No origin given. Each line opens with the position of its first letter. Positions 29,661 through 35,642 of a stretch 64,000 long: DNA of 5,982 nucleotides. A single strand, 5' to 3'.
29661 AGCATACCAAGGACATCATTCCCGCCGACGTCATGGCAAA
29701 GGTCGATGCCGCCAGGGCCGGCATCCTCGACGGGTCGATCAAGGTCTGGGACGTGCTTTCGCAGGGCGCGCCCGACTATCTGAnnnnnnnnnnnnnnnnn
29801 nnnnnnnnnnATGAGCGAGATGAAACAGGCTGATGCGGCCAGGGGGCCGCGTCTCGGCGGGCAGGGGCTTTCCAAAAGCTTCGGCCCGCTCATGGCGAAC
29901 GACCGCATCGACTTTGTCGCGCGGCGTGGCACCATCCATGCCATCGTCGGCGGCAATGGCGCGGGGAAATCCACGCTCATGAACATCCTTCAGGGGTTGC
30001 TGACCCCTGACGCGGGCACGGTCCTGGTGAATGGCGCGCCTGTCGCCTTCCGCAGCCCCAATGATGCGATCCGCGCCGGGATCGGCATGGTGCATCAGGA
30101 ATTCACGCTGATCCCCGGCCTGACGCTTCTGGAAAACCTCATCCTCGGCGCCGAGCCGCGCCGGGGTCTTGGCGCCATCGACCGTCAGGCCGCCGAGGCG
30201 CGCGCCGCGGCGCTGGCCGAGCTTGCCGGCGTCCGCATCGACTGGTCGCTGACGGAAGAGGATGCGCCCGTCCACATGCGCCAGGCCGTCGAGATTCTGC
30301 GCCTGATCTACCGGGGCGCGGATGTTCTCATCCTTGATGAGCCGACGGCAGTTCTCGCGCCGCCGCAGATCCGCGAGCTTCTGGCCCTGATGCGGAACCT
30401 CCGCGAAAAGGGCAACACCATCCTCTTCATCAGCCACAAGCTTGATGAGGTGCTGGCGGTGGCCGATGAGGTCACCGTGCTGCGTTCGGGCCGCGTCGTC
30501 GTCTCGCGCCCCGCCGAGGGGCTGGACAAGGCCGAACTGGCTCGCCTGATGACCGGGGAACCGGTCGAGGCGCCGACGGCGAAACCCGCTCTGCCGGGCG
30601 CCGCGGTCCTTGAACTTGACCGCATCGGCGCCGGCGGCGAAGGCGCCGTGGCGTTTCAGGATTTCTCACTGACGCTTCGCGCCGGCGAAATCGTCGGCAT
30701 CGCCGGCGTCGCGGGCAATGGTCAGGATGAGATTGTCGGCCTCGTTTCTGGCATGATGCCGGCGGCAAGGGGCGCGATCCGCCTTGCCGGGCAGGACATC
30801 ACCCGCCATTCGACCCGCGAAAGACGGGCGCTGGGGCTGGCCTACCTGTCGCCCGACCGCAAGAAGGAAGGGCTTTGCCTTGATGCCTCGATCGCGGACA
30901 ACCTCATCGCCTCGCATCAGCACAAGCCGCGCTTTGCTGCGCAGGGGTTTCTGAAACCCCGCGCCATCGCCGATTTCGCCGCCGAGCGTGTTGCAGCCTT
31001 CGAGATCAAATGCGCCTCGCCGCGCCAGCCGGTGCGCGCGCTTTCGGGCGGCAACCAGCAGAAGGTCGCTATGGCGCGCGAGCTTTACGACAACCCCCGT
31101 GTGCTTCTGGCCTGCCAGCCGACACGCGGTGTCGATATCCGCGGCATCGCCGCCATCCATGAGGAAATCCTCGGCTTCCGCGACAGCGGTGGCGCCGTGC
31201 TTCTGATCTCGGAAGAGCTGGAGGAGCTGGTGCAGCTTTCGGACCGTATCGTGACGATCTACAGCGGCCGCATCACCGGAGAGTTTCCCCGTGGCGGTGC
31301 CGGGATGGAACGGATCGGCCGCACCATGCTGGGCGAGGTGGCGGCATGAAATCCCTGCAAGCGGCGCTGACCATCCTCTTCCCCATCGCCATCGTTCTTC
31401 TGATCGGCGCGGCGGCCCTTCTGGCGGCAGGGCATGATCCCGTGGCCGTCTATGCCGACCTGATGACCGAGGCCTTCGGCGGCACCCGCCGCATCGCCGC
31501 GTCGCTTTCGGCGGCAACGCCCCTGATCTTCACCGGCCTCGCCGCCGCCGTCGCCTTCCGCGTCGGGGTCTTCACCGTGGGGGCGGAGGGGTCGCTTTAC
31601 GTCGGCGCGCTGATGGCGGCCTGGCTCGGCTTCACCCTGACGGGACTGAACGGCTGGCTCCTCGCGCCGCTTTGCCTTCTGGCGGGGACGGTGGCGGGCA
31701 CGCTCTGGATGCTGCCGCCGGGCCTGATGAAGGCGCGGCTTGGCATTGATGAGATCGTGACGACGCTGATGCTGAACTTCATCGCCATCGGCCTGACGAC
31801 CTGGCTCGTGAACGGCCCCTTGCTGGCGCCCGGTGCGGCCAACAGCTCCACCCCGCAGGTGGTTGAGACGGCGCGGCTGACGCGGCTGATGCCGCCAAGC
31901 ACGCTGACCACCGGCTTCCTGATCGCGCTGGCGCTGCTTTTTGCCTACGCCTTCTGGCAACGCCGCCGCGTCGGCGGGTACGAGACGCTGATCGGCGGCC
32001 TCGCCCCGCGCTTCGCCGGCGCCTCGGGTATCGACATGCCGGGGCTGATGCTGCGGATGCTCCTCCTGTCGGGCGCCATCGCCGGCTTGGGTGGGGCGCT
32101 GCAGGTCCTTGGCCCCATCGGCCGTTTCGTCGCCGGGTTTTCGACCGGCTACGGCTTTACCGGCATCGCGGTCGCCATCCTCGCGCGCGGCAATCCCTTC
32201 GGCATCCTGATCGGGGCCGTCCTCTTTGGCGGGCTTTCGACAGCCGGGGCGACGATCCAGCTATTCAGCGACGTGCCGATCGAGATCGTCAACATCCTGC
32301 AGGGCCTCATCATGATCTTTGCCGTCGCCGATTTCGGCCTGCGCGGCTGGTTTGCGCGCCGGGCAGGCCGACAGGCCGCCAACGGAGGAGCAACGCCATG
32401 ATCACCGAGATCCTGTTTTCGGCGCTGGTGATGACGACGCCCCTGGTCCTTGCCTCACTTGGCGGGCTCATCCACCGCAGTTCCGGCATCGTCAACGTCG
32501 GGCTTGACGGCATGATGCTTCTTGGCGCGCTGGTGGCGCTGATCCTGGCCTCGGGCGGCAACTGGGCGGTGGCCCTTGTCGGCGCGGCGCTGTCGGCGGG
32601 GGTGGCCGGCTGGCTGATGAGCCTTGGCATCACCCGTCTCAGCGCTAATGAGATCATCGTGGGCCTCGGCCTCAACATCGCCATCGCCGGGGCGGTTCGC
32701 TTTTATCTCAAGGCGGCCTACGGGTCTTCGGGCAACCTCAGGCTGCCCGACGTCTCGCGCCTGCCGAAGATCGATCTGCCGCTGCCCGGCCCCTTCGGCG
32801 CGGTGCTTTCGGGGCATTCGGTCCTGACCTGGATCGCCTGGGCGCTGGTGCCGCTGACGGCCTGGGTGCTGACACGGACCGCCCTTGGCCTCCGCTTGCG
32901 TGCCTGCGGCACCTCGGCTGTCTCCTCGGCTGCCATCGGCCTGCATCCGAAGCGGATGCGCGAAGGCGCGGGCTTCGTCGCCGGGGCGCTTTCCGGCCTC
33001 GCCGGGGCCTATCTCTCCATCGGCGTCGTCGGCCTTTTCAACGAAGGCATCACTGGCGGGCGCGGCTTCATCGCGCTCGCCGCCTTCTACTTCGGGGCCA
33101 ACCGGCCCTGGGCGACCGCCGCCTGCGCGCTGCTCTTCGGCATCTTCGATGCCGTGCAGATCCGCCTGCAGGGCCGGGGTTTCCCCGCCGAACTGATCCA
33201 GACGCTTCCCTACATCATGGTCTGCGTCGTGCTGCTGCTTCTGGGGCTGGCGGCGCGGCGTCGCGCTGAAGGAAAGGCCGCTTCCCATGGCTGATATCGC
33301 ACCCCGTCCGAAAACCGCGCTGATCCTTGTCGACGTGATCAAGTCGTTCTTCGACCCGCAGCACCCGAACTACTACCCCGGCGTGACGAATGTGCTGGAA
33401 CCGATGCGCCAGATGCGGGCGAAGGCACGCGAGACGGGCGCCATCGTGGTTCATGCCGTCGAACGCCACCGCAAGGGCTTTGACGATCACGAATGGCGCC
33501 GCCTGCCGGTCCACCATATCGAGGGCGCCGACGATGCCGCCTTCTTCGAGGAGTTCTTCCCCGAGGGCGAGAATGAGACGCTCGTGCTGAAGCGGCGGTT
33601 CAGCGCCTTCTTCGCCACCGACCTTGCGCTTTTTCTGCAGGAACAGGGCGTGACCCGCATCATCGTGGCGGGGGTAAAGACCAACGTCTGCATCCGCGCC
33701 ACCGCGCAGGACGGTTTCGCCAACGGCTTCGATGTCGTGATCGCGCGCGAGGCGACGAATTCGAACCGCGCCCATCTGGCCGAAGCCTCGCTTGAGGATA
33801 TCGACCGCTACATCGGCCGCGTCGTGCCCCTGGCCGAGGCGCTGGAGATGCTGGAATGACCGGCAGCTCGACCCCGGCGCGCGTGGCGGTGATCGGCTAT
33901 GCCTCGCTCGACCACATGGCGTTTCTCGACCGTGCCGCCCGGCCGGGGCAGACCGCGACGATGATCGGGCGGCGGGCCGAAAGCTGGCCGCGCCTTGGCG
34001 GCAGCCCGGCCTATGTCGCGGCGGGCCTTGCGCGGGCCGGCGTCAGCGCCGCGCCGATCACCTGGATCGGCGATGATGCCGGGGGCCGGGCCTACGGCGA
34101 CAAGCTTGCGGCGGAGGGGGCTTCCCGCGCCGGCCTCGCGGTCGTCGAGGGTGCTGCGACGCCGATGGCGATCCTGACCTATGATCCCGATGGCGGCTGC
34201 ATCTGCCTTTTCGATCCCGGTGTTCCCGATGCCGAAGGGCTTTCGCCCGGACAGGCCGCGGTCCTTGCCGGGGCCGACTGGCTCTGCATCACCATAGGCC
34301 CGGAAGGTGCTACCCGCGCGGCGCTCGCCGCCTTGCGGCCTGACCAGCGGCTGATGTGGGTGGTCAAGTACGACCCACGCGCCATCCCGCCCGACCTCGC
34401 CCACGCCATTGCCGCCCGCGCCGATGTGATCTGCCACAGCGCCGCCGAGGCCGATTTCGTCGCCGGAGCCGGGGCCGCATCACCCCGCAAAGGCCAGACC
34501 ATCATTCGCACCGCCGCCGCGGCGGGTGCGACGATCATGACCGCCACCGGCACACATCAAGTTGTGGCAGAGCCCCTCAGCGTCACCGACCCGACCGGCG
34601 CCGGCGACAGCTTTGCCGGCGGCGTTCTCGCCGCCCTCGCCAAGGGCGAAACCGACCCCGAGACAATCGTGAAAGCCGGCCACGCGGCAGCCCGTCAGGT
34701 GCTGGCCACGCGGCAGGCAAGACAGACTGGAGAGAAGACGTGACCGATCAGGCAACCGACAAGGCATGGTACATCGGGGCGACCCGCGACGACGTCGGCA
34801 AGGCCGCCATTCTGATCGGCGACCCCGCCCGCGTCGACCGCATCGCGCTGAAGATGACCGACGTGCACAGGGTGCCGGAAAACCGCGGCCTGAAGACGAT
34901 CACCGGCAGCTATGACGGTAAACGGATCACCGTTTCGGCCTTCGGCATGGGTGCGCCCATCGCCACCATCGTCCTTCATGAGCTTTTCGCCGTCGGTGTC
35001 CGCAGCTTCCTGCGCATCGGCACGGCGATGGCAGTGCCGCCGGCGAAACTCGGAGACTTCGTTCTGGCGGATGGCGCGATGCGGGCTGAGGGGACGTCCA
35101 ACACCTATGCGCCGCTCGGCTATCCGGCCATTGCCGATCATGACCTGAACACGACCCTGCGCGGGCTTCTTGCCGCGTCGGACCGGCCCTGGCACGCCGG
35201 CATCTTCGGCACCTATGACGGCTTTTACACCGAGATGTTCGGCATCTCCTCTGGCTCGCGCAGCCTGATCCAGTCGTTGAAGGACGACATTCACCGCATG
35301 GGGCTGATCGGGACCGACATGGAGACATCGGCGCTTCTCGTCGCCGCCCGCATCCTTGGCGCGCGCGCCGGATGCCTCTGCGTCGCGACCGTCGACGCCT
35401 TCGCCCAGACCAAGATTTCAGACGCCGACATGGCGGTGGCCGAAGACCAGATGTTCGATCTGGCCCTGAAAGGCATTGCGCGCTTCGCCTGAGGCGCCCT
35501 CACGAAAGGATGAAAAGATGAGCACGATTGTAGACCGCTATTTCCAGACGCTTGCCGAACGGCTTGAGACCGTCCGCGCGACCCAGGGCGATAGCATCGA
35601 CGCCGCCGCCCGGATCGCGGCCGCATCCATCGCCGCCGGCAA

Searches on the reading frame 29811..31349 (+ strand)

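Call 44: search_protein_families(library=pfam, proteins=[window:29811-31349:+], max_evalue=0.00001)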
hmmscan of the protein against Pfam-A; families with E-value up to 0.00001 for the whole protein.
window:29811-31349:+ (512 aa): 2 families
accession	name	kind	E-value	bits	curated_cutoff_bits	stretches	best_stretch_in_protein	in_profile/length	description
PF00005.33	ABC_tran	-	1.7e-42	145.7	25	2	32-180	3-137/137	ABC transporter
PF13304.12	AAA_21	-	4.7e-09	37.2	27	0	42-65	1-24/304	AAA domain, putative AbiEii toxin, Type IV TA system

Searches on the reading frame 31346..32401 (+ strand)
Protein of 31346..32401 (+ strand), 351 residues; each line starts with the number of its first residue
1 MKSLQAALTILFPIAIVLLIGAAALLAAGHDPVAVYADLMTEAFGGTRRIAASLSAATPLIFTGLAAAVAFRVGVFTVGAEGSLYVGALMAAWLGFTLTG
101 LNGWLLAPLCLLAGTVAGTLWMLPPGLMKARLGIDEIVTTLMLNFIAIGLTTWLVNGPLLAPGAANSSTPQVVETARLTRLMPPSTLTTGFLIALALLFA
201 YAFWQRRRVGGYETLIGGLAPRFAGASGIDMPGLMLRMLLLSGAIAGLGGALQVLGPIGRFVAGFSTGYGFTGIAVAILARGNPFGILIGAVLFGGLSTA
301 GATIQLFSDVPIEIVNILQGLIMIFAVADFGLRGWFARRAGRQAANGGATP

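Call 44: search_protein_families(library=pfam, proteins=[window:31346-32401:+], max_evalue=0.00001)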
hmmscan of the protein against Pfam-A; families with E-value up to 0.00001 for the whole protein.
window:31346-32401:+ (351 aa): 1 family
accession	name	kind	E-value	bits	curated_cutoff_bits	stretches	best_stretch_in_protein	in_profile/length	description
PF02653.21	BPD_transp_2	-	9.3e-29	100.8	26.8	1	50-327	2-269/269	Branched-chain amino acid transport system / permease component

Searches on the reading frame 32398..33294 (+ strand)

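Call 44: search_protein_families(library=pfam, proteins=[window:32398-33294:+], max_evalue=0.00001)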
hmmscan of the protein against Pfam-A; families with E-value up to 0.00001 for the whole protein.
window:32398-33294:+ (298 aa): 1 family
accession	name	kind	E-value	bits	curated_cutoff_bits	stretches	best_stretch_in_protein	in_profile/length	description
PF02653.21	BPD_transp_2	-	1.5e-24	87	26.8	1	6-278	2-268/269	Branched-chain amino acid transport system / permease component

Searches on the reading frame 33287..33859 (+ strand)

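Call 44: search_protein_families(library=pfam, proteins=[window:33287-33859:+], max_evalue=0.00001)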
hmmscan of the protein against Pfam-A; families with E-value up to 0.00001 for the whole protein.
window:33287-33859:+ (190 aa): 1 family
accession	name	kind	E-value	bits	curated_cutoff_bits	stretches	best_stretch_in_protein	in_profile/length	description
PF00857.26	Isochorismatase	-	4.8e-31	108.6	27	1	10-181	1-172/175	Isochorismatase domain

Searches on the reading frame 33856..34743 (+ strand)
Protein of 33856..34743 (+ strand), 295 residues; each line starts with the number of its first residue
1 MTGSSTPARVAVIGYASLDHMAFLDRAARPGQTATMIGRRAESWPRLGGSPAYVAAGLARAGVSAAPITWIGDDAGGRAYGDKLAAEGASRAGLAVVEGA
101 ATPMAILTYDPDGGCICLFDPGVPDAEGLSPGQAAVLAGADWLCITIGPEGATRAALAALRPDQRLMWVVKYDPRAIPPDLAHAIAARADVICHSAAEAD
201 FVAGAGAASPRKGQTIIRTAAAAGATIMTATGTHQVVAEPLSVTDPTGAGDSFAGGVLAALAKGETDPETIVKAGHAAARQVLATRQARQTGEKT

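Call 44: search_protein_families(library=pfam, proteins=[window:33856-34743:+], max_evalue=0.00001)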
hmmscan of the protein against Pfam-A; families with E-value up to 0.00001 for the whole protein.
window:33856-34743:+ (295 aa): 1 family
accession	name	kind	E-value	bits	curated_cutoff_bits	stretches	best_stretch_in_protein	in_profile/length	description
PF00294.29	PfkB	-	1.1e-25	91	25.8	1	9-290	3-297/302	pfkB family carbohydrate kinase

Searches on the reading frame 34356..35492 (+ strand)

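Call 44: search_protein_families(library=pfam, proteins=[window:34356-35492:+], max_evalue=0.00001)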
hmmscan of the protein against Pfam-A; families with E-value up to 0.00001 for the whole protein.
window:34356-35492:+ (378 aa): 1 family
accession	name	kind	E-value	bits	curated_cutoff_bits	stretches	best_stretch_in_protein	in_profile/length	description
PF01048.26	PNP_UDP_1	-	4.3e-32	111.8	25.1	1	150-346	2-198/233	Phosphorylase superfamily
